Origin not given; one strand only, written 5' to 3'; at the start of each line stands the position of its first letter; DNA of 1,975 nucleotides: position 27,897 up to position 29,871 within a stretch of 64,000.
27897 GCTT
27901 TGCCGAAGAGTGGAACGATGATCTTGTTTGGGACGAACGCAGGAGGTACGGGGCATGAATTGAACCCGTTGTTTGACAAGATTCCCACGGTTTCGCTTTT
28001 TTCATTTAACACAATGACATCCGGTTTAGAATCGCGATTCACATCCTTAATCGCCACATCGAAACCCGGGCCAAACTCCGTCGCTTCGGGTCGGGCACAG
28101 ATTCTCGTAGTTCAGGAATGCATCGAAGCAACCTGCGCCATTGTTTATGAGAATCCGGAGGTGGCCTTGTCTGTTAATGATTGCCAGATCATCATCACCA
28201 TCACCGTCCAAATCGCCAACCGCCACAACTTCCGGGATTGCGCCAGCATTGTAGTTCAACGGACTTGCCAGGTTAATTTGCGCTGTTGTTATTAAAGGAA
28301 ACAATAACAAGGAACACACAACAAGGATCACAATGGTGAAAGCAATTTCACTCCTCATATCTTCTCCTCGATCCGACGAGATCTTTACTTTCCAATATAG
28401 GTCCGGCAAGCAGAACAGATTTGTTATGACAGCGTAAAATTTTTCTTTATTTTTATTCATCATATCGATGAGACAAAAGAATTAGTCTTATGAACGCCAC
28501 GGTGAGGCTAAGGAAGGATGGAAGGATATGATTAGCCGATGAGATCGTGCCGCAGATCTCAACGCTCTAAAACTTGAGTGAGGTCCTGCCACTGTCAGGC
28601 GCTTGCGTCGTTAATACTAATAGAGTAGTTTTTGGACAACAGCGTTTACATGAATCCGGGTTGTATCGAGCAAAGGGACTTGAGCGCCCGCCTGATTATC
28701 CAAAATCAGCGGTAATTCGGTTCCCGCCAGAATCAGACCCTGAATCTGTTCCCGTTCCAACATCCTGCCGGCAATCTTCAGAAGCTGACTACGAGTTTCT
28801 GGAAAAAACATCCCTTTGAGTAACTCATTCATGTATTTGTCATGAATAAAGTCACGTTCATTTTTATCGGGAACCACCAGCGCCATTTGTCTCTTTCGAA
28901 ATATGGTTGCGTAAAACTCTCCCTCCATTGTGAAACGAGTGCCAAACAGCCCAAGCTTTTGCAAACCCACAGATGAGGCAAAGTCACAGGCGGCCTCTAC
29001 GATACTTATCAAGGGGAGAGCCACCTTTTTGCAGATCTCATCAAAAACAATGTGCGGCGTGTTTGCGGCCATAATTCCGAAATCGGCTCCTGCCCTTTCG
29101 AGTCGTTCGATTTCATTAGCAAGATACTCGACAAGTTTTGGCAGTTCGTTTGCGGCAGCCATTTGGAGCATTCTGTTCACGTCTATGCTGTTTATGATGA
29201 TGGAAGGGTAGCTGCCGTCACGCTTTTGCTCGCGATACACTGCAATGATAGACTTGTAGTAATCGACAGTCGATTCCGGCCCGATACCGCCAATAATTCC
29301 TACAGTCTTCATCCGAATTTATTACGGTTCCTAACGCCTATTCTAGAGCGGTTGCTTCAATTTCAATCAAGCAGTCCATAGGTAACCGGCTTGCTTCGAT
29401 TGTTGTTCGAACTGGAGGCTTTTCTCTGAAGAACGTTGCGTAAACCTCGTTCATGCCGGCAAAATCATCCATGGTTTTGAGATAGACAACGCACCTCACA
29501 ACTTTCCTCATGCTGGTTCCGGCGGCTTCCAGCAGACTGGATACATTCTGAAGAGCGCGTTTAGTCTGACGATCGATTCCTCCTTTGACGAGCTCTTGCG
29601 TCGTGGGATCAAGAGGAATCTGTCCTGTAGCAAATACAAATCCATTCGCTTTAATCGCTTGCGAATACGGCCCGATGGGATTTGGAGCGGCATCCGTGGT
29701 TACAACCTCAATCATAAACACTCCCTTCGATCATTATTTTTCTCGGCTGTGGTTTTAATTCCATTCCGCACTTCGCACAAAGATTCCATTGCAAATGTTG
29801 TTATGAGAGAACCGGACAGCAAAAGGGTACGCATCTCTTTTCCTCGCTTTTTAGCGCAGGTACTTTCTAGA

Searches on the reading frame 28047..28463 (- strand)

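Call 82: search_protein_families(library=pfam, proteins=[window:28047-28463:-], max_evalue=0.001)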
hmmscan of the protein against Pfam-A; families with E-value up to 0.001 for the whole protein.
window:28047-28463:- (138 aa): 2 families
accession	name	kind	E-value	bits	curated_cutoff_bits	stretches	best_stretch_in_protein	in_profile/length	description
PF01839.29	FG-GAP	-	2.6e-06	27.6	22.1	1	79-100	4-25/37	FG-GAP repeat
PF13517.12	FG-GAP_3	-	3.7e-06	27.9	26.9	1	84-134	1-46/61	FG-GAP-like repeat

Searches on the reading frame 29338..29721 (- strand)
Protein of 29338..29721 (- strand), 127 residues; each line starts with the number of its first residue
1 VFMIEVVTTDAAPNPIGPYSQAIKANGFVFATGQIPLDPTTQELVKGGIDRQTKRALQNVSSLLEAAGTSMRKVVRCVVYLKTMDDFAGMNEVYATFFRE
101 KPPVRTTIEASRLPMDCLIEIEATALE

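Call 58: search_protein_families(library=pfam, proteins=[window:29338-29721:-], max_evalue=0.01)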
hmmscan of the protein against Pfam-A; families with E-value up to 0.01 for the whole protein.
window:29338-29721:- (127 aa): 2 families
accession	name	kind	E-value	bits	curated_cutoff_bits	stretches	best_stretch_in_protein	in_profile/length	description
PF01042.26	Ribonuc_L-PSP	-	1.5e-37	128.7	27.3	1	10-126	2-120/121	Endoribonuclease L-PSP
PF22367.1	FlgE_3rd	-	0.00048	20.8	27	1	19-85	45-113/121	Flagellar hook protein FlgE, third domain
